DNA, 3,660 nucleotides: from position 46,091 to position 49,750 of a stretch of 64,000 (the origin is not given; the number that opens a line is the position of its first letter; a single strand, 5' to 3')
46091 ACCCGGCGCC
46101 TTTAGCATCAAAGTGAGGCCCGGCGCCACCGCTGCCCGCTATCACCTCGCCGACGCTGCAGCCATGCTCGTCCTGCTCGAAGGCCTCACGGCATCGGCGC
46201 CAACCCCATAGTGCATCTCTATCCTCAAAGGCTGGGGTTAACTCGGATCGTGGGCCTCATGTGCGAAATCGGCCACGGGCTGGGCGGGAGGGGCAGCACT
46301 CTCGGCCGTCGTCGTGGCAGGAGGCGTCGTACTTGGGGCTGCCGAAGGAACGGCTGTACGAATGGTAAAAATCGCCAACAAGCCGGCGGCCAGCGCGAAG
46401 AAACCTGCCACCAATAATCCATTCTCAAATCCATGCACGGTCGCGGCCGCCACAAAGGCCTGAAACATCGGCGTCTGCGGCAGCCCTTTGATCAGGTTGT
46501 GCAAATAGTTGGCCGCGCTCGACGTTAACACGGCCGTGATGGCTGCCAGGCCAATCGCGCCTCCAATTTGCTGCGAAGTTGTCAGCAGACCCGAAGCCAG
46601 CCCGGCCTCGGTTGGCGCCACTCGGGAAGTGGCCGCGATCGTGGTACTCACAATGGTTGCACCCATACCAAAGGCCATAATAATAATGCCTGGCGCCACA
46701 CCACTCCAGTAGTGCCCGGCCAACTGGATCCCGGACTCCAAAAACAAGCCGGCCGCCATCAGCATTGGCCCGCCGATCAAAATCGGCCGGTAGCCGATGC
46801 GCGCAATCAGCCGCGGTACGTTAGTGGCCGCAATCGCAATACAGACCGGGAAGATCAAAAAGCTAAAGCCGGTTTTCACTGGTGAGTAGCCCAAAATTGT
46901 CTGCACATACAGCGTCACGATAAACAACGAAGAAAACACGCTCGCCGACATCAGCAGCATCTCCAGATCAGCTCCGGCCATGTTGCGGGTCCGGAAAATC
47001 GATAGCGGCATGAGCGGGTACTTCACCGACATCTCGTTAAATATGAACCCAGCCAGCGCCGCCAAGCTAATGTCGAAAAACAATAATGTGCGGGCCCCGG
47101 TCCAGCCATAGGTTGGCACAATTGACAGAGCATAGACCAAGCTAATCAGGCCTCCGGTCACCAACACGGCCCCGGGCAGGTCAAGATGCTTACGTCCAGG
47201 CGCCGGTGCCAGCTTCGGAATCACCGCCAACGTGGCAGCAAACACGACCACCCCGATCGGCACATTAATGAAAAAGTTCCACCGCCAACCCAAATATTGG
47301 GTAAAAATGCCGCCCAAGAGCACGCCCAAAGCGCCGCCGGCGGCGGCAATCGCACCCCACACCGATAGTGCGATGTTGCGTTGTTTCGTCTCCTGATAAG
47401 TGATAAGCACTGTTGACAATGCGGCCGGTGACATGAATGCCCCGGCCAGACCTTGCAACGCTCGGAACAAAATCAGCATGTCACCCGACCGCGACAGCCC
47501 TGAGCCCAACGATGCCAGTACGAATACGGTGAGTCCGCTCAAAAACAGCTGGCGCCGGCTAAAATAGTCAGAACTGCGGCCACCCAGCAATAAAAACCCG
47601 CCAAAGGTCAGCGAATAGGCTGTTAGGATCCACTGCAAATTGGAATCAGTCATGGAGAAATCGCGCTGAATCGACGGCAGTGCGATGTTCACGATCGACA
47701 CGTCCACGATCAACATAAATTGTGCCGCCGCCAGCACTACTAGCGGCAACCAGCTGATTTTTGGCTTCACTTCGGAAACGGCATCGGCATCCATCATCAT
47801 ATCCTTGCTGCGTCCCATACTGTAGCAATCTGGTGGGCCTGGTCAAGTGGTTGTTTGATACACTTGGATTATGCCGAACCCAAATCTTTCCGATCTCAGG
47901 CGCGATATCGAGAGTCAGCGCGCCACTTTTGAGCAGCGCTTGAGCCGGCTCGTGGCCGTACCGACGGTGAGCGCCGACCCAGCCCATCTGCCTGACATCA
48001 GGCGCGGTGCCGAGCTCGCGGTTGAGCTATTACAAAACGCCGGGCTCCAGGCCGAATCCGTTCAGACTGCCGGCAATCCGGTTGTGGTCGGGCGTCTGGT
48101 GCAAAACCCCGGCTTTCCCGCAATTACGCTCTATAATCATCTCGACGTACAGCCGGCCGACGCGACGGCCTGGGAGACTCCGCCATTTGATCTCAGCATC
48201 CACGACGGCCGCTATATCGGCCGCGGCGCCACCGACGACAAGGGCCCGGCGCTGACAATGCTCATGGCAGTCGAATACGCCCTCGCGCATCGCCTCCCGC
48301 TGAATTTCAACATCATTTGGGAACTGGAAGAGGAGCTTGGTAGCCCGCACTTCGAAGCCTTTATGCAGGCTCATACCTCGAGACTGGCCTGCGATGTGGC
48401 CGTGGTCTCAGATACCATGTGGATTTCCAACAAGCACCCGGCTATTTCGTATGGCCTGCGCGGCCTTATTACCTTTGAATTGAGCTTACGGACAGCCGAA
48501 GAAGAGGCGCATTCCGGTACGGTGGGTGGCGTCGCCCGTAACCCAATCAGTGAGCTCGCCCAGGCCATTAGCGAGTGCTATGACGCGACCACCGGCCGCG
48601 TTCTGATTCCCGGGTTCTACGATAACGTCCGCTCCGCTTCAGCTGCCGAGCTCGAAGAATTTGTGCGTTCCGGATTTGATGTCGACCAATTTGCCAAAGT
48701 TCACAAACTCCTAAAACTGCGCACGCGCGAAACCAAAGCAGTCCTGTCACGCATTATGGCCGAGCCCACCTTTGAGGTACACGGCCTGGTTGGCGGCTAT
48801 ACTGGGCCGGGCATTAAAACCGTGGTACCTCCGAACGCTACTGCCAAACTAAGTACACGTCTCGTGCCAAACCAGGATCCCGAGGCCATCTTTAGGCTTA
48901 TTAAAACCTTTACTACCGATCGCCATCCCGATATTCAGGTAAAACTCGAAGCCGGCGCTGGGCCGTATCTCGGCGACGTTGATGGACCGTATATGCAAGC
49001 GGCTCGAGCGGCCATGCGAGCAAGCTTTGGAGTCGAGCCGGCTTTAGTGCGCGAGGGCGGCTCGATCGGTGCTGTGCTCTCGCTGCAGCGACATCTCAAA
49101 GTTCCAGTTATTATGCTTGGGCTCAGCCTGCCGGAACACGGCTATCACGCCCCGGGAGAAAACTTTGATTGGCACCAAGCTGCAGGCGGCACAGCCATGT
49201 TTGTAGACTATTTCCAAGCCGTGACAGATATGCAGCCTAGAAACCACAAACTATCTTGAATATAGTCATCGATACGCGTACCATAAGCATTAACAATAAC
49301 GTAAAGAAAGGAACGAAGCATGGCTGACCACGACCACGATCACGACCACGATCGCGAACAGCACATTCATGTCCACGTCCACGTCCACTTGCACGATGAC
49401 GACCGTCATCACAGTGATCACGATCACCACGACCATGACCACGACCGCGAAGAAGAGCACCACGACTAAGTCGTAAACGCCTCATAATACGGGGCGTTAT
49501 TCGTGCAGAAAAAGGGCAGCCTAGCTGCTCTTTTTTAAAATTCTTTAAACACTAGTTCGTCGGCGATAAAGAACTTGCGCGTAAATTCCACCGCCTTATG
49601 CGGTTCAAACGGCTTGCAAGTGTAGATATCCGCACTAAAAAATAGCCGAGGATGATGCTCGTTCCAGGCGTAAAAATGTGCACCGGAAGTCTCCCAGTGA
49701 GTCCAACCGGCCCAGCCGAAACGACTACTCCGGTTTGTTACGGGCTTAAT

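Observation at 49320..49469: Unannotated 49-aa His/Asp-rich peptide gene (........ ... HVHVHVH ... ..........)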

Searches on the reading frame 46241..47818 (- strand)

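Call 4: search_protein_families(library=pfam, proteins=[window:46241-47818:-], max_evalue=0.01)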
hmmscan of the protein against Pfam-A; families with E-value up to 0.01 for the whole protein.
window:46241-47818:- (526 aa): 2 families
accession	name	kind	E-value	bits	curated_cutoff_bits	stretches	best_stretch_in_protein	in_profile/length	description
PF07690.21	MFS_1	-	1e-42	146.8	33.4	1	29-423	1-346/347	Major Facilitator Superfamily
PF00083.30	Sugar_tr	-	6.9e-07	28.9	22.3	1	34-197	10-189/452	Sugar (and other) transporter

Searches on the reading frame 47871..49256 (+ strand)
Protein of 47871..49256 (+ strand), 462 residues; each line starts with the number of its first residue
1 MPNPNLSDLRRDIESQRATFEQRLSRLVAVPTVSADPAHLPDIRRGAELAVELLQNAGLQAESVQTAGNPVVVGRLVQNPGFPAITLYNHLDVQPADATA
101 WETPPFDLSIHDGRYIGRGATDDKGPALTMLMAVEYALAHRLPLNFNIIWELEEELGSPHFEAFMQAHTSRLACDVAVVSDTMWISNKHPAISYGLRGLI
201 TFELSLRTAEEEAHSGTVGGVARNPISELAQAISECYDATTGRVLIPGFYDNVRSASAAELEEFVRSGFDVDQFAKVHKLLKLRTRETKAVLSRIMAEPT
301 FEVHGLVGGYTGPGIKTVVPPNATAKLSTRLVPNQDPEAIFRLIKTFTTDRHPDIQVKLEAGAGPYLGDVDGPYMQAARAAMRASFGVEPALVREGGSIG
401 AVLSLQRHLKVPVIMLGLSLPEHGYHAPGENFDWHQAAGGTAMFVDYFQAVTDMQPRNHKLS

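Call 4: search_protein_families(library=pfam, proteins=[window:47871-49256:+], max_evalue=0.01)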
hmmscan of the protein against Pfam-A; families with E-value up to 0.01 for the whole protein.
window:47871-49256:+ (462 aa): 2 families
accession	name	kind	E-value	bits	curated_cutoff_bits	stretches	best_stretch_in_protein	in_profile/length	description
PF01546.33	Peptidase_M20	-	5.5e-22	79.1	24.6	1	87-448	2-204/206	Peptidase family M20/M25/M40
PF07687.19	M20_dimer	-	4.4e-13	49.6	21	1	194-351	1-102/107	Peptidase dimerisation domain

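Call 6: find_related_loci(query=window:47871-49256:+, collection=genome_contigs, flank=4000)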
Query window:47871-49256:+ (462 aa) in genome_contigs; peptide patterns used: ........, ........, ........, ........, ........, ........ (x = any residue, [..] = any of these).
98 stretches matched a pattern, but none encodes a relative of the query by tblastn (E <= 1e-3).

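Call 9: find_homologous_proteins(query=window:47871-49256:+, max_evalue=1e-30)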
Query window:47871-49256:+ (462 aa): 6607 proteins with E <= 1e-30 among 8000 candidates; the best 120 are listed.
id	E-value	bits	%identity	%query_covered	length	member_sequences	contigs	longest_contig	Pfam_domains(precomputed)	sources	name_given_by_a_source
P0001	0.0e+0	1046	100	100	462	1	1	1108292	PF01546.34,PF07687.20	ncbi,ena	-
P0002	1.1e-201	689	69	95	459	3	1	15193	PF01546.34,PF07687.20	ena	-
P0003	1.2e-186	639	66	93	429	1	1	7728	PF01546.34,PF07687.20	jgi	jgi:acetylornithine deacetylase/succinyl-diaminopimelate desuccinylase-like protein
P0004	2.5e-186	638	63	96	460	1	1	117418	PF01546.34,PF07687.20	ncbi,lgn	-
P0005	7.2e-185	633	63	95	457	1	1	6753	PF01546.34,PF07687.20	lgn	-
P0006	4.1e-183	628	62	95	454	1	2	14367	PF01546.34,PF07687.20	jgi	jgi:acetylornithine deacetylase/succinyl-diaminopimelate desuccinylase-like protein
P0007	5.0e-181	621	59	98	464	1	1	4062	PF01546.34,PF07687.20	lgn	-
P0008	6.9e-180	617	61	98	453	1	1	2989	PF01546.34,PF07687.20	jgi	jgi:acetylornithine deacetylase/succinyl-diaminopimelate desuccinylase-like protein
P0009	2.1e-179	615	60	98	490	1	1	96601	PF01546.34,PF07687.20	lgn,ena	-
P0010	4.7e-179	614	58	98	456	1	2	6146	PF01546.34,PF07687.20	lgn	-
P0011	1.1e-178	613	61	95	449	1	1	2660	PF01546.34,PF07687.20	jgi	jgi:acetylornithine deacetylase/succinyl-diaminopimelate desuccinylase-like protein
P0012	4.0e-178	611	59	98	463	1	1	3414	PF01546.34,PF07687.20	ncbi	-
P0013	9.5e-178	610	60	97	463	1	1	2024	PF01546.34,PF07687.20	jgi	jgi:acetylornithine deacetylase/succinyl-diaminopimelate desuccinylase-like protein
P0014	2.2e-176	605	58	96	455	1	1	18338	PF01546.34,PF07687.20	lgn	-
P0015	8.2e-176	604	60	97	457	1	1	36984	PF01546.34,PF07687.20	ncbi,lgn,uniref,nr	ncbi:Acetylornithine deacetylase/succinyldiaminopimelate desuccinylase-like deacylase [Frankia canad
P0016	9.0e-176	603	58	99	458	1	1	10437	PF01546.34,PF07687.20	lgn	-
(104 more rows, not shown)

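Call 10: find_encoding_contigs(protein=P0001, flank=5000, max_places=3)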
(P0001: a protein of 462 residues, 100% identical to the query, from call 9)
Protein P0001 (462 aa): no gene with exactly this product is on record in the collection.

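Call 11: find_encoding_contigs(protein=P0002, flank=5000, max_places=3)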
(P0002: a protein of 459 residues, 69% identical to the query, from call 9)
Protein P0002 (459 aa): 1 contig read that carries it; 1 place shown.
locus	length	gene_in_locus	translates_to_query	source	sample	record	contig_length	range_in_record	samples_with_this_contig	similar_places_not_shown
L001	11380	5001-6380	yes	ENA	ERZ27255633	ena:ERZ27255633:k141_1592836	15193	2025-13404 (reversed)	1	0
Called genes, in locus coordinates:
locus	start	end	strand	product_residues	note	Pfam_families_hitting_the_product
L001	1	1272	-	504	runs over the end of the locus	PF00150:Cellulase, PF26410:GH5_mannosidase (faint)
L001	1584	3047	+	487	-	PF13520:AA_permease_2, PF00324:AA_permease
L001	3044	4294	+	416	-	PF01546:Peptidase_M20, PF07687:M20_dimer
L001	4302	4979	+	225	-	-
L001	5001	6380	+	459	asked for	PF01546:Peptidase_M20, PF07687:M20_dimer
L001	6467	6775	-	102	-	-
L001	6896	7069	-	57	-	-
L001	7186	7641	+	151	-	-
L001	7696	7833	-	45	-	-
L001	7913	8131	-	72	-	PF10685:KGG (faint)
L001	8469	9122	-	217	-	-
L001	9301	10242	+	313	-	PF00652:Ricin_B_lectin, PF14200:RicinB_lectin_2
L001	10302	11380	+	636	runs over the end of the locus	-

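Call 12: find_encoding_contigs(protein=P0004, flank=5000, max_places=3)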
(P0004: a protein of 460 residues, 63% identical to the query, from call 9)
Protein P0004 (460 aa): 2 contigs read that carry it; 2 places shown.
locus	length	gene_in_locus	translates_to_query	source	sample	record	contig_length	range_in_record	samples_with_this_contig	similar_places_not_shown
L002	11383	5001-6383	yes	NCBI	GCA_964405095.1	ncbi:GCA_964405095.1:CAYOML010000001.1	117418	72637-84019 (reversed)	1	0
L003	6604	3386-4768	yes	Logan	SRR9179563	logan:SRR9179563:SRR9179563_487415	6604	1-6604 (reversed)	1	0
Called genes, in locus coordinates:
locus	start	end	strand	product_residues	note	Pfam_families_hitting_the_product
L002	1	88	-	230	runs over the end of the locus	PF01479:S4 (weak), PF00849:PseudoU_synth_2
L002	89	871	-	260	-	PF00072:Response_reg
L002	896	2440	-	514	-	PF00989:PAS, PF08448:PAS_4, PF13426:PAS_9, PF00512:HisKA, PF02518:HATPase_c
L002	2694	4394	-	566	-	PF00664:ABC_membrane, PF00005:ABC_tran, PF02463:SMC_N (weak)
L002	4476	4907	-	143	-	PF13869:NUDIX_2 (weak), PF00293:NUDIX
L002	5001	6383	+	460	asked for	PF01546:Peptidase_M20, PF07687:M20_dimer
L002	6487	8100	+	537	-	-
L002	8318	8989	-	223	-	-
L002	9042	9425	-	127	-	PF00072:Response_reg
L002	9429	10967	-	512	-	PF00512:HisKA, PF02518:HATPase_c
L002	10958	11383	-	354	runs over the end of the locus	PF11258:DUF3048, PF17479:DUF3048_C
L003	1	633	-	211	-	?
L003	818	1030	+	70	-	-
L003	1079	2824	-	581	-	PF00664:ABC_membrane, PF00005:ABC_tran, PF02463:SMC_N (weak)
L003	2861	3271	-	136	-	PF13869:NUDIX_2 (weak), PF00293:NUDIX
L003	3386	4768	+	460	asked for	PF01546:Peptidase_M20, PF07687:M20_dimer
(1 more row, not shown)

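Call 14: search_protein_families(library=ncbifam, proteins=[window:47871-49256:+], max_evalue=10)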
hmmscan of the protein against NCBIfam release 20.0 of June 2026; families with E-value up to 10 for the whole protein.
window:47871-49256:+ (462 aa): 45 families (the best 25 are shown)
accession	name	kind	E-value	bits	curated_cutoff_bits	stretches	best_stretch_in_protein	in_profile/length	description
NF006053.0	PRK08201.1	equivalog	8.6e-107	357.9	441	1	7-454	3-456/458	dipeptidase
NF006579.0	PRK09104.1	subfamily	5.2e-97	325.7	327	1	11-452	11-463/465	hypothetical protein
NF005034.0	PRK06446.1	subfamily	6.6e-76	255.8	369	1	26-433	10-415/436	hypothetical protein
NF005914.0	PRK07907.1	subfamily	1.8e-72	244.7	300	1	6-434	6-436/456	hypothetical protein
NF005478.0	PRK07079.1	subfamily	2.4e-49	168.5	330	1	16-456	15-459/469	hypothetical protein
NF006399.0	PRK08651.1-2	equivalog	1.2e-27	97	381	1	19-435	5-388/405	succinyl-diaminopimelate desuccinylase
TIGR01910.1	DapE-ArgE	subfamily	6.7e-20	71.6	217.6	2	24-240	4-216/373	ArgE/DapE family deacylase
NF009557.0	PRK13009.1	equivalog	8.4e-19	68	284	2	47-237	26-216/377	succinyl-diaminopimelate desuccinylase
NF005913.0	PRK07906.1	subfamily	3.5e-17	62.2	382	1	24-384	21-370/442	hypothetical protein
NF005710.0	PRK07522.1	subfamily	3.5e-15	56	412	1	18-159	8-146/391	acetylornithine deacetylase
TIGR01887.1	dipeptidaselike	subfamily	7.4e-15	55.1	207.95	1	42-233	32-212/447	Sapep family Mn(2+)-dependent dipeptidase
NF005591.0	PRK07318.1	equivalog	1.1e-14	54.6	435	1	69-238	66-230/466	dipeptidase PepV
NF006326.0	PRK08554.1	equivalog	1.1e-14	54.1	354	1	23-136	14-125/446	peptidase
TIGR01246.1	dapE_proteo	equivalog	2.4e-14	53.1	361.8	2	44-235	19-210/370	succinyl-diaminopimelate desuccinylase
NF010589.0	PRK13983.1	equivalog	5.9e-13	48.5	333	2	60-162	63-168/409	M20 family metallo-hydrolase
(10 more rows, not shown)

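Call 37: find_encoding_contigs(protein=P0003, flank=5000, max_places=3)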
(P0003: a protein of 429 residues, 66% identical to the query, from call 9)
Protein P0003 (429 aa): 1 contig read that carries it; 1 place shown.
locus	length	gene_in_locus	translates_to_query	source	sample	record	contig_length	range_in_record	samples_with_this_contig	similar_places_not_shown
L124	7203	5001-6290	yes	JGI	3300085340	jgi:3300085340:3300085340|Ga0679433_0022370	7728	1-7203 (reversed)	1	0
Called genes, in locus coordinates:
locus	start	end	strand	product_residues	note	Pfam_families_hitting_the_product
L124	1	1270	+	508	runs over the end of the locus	PF07690:MFS_1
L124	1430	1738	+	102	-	PF00076:RRM_1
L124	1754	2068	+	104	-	-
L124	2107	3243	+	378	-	PF01522:Polysacc_deac_1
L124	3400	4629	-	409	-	-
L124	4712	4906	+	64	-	-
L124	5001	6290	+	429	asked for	PF01546:Peptidase_M20, PF07687:M20_dimer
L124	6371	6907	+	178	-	-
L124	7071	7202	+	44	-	?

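Call 38: find_encoding_contigs(protein=P0006, flank=5000, max_places=3)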
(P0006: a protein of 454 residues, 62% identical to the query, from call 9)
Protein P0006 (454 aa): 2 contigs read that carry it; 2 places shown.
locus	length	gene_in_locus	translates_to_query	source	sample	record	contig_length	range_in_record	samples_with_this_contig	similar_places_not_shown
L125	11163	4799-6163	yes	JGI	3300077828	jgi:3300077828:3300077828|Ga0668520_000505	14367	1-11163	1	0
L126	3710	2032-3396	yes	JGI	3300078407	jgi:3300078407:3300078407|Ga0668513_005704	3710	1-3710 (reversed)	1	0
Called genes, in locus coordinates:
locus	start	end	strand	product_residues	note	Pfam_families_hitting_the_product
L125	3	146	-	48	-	?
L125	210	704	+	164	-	PF04542:Sigma70_r2, PF08281:Sigma70_r4_2, PF04545:Sigma70_r4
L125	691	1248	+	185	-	PF18915:DUF5667 (faint)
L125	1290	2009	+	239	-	-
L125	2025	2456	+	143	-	PF13473:Cupredoxin_1 (weak)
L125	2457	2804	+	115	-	PF07681:DoxX (weak)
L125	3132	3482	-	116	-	-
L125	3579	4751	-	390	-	PF07690:MFS_1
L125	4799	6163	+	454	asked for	PF01546:Peptidase_M20, PF07687:M20_dimer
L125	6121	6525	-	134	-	PF01475:FUR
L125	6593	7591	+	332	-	PF02535:Zip, PF00708:Acylphosphatase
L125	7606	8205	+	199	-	PF04199:Cyclase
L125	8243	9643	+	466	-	PF00696:AA_kinase, PF13840:ACT_7, PF22468:ACT_9, PF01842:ACT (weak), PF13840:ACT_7, PF22468:ACT_9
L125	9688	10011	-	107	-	PF02452:PemK_toxin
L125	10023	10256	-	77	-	PF04014:MazE_antitoxin (weak)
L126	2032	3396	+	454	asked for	PF01546:Peptidase_M20, PF07687:M20_dimer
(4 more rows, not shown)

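Call 76: find_encoding_contigs(protein=P0009, flank=4000, max_places=2)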
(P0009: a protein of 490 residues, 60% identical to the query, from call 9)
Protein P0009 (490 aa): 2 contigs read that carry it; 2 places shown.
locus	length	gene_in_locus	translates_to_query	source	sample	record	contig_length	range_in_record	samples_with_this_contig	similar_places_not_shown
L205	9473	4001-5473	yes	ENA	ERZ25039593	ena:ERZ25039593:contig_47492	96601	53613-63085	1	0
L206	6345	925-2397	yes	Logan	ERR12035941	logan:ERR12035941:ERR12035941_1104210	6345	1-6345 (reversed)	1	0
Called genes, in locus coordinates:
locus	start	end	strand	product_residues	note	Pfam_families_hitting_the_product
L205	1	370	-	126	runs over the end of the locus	-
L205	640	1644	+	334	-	-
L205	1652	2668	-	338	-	PF14305:ATPgrasp_TupA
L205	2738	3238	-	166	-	-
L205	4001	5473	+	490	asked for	PF01546:Peptidase_M20, PF07687:M20_dimer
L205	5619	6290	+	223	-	-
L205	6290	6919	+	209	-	PF00702:Hydrolase, PF13419:HAD_2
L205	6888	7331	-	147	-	PF00293:NUDIX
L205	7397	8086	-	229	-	-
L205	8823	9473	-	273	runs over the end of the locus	PF09900:DUF2127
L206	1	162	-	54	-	?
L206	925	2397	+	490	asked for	PF01546:Peptidase_M20, PF07687:M20_dimer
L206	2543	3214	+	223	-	-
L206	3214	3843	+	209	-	PF00702:Hydrolase, PF13419:HAD_2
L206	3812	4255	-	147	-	PF00293:NUDIX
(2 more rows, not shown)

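Call 77: find_encoding_contigs(protein=P0014, flank=4000, max_places=2)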
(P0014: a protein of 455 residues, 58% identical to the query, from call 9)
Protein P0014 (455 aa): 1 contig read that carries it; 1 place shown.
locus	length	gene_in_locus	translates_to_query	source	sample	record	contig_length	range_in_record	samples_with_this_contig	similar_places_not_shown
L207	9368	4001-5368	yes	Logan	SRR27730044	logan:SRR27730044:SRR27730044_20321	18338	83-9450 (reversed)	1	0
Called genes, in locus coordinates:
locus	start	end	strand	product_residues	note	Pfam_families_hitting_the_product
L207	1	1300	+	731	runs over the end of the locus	-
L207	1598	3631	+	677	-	PF02897:Peptidase_S9_N (faint), PF25174:Beta-prop_THOC3 (faint), PF26550:Tricorn_2nd, PF26549:Tricorn_N, PF07676:PD40, PF26549:Tricorn_N, PF20434:BD-FAE, PF00326:Peptidase_S9, +1 more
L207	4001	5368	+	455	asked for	PF01546:Peptidase_M20, PF07687:M20_dimer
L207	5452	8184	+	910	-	PF00246:Peptidase_M14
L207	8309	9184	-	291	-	PF01975:SurE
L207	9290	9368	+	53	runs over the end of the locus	?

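Call 78: find_encoding_contigs(protein=P0016, flank=4000, max_places=2)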
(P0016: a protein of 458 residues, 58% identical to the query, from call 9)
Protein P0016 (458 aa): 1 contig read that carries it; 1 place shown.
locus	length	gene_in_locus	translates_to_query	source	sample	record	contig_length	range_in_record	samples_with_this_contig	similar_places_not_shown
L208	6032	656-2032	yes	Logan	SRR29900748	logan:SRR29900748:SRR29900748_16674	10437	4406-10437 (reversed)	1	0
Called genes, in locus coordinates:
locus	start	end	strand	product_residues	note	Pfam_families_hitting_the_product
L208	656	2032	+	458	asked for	PF01546:Peptidase_M20, PF07687:M20_dimer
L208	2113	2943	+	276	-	-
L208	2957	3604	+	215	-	-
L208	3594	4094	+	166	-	PF00213:OSCP (weak)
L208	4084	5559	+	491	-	PF00006:ATP-synt_ab, PF00306:ATP-synt_ab_C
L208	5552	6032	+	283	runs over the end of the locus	PF00231:ATP-synt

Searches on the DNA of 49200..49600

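Call 74: search_rna_families(source=window, start=49200, end=49600, threshold=evalue, max_evalue=1)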
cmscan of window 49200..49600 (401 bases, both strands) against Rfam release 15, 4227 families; matches with E-value up to 1: 1.
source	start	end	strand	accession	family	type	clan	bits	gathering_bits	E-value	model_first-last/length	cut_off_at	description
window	49413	49471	+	RF01127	sR42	Gene; snRNA; snoRNA; CD-box;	-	13.6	38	0.73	1-63/63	no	Small nucleolar RNA sR42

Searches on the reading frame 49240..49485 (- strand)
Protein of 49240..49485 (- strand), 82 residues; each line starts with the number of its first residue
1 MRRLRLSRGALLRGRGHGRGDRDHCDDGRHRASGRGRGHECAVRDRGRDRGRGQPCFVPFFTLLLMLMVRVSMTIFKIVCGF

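Call 83: search_protein_families(library=padloc, proteins=[window:49240-49485:-], max_evalue=1)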
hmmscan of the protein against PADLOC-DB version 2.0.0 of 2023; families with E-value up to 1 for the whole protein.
window:49240-49485:- (82 aa): 0 families

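Call 84: search_protein_families(library=pfam, proteins=[window:49240-49485:-], max_evalue=0.1)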
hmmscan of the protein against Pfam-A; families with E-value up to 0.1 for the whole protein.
window:49240-49485:- (82 aa): 0 families
